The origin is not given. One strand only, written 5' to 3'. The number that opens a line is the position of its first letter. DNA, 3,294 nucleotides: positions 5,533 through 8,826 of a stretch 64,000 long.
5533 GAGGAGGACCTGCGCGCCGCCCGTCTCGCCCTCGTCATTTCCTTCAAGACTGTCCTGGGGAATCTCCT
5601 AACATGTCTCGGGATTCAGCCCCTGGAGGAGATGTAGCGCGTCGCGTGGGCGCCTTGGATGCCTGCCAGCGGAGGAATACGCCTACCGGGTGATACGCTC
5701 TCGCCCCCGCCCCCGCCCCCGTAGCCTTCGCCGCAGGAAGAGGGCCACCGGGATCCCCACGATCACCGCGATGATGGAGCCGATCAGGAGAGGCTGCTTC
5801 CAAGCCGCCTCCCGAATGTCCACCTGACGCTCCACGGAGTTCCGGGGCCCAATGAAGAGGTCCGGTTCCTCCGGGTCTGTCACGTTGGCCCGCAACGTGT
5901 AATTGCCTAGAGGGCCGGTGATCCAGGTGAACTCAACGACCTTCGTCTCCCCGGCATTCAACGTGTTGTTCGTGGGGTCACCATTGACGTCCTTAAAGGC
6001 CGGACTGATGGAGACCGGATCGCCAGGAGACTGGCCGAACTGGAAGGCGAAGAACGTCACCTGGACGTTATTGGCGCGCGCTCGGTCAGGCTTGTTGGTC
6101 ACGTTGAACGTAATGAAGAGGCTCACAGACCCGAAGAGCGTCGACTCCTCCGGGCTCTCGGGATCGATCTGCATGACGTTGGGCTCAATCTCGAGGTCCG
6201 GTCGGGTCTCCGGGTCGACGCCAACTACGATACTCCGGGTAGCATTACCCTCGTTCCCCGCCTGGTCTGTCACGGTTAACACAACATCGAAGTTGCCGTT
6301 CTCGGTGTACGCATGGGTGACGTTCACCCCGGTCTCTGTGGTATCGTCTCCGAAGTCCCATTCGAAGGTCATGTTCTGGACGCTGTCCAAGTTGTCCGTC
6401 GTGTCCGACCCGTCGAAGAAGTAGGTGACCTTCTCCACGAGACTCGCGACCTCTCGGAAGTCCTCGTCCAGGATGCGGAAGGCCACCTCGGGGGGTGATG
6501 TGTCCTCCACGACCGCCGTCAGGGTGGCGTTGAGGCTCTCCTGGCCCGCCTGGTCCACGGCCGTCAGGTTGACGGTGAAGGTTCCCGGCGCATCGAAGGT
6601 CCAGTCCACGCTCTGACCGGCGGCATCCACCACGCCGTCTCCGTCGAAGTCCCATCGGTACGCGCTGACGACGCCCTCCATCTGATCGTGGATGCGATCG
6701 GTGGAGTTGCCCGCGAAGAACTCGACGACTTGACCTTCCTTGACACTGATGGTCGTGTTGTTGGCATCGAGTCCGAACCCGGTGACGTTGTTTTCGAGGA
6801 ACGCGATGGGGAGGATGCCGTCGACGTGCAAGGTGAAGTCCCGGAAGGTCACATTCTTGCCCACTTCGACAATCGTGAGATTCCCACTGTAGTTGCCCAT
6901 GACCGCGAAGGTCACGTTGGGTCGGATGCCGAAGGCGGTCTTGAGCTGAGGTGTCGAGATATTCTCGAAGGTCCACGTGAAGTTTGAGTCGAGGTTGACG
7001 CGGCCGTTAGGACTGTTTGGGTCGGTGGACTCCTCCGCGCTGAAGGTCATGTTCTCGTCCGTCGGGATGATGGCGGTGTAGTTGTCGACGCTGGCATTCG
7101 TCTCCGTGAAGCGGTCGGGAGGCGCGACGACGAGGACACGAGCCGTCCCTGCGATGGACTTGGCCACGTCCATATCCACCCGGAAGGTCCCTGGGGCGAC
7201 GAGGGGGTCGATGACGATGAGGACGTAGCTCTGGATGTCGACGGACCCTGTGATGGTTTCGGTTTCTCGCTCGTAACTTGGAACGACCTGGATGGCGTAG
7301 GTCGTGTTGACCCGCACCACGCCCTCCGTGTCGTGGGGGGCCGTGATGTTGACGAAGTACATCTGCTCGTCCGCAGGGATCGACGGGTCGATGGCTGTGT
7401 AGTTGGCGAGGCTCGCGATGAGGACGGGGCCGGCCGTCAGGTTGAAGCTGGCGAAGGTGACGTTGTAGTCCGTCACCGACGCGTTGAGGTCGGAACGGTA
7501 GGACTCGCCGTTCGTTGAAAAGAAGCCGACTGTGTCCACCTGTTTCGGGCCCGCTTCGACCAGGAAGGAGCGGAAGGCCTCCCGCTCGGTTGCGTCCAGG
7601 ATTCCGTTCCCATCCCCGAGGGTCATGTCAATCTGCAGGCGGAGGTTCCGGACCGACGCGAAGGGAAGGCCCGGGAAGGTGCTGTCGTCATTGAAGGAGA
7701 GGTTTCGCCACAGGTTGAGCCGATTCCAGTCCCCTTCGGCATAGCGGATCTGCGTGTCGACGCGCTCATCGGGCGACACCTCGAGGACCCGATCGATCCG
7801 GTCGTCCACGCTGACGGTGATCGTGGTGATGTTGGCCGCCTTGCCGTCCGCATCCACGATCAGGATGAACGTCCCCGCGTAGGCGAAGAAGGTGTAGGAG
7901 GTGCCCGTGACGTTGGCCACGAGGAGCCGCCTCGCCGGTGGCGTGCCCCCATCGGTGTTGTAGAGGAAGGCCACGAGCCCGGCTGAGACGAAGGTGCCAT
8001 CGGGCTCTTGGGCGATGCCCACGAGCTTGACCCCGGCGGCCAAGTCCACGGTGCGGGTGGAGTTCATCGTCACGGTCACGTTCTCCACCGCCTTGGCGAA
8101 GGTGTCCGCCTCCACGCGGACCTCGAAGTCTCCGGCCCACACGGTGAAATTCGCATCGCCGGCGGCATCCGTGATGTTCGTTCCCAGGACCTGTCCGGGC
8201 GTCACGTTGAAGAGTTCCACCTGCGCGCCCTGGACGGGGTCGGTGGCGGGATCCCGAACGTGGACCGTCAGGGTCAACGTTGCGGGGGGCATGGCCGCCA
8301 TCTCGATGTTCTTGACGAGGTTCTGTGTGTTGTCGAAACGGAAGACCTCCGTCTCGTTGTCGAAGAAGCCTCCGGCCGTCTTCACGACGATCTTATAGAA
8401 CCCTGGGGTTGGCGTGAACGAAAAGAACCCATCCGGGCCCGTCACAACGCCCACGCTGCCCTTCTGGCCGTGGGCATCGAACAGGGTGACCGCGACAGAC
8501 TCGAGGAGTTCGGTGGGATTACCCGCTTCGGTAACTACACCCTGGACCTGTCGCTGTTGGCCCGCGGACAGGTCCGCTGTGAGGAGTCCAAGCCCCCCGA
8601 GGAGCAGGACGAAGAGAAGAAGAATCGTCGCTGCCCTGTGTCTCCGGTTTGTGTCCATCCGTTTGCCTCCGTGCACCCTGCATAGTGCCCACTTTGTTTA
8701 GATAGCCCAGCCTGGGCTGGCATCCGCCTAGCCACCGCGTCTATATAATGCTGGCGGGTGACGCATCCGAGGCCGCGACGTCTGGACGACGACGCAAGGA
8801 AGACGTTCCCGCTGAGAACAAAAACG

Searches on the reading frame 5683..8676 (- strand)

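Call 14: search_protein_families(library=pfam, proteins=[window:5683-8676:-], max_evalue=0.001)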
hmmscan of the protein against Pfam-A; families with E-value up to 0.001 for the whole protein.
window:5683-8676:- (997 aa): 6 families
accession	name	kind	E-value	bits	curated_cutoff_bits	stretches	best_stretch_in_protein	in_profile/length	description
PF18911.6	PKD_4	-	3e-26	91.7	27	2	751-817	19-82/85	PKD domain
PF00801.26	PKD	-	2.6e-17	63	23.5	2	765-814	26-77/80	PKD domain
PF13620.12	CarboxypepD_reg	-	7.6e-13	49.1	32.3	2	135-213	1-80/82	Carboxypeptidase regulatory-like domain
PF02010.21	REJ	-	4.1e-05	22.8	25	0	696-817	172-291/452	REJ domain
PF13715.12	CarbopepD_reg_2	-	0.00034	21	32.2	0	45-126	2-76/88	CarboxypepD_reg-like domain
PF06832.18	BiPBP_C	-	0.00056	20.2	26.8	0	660-713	33-85/90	Penicillin-Binding Protein C-terminus Family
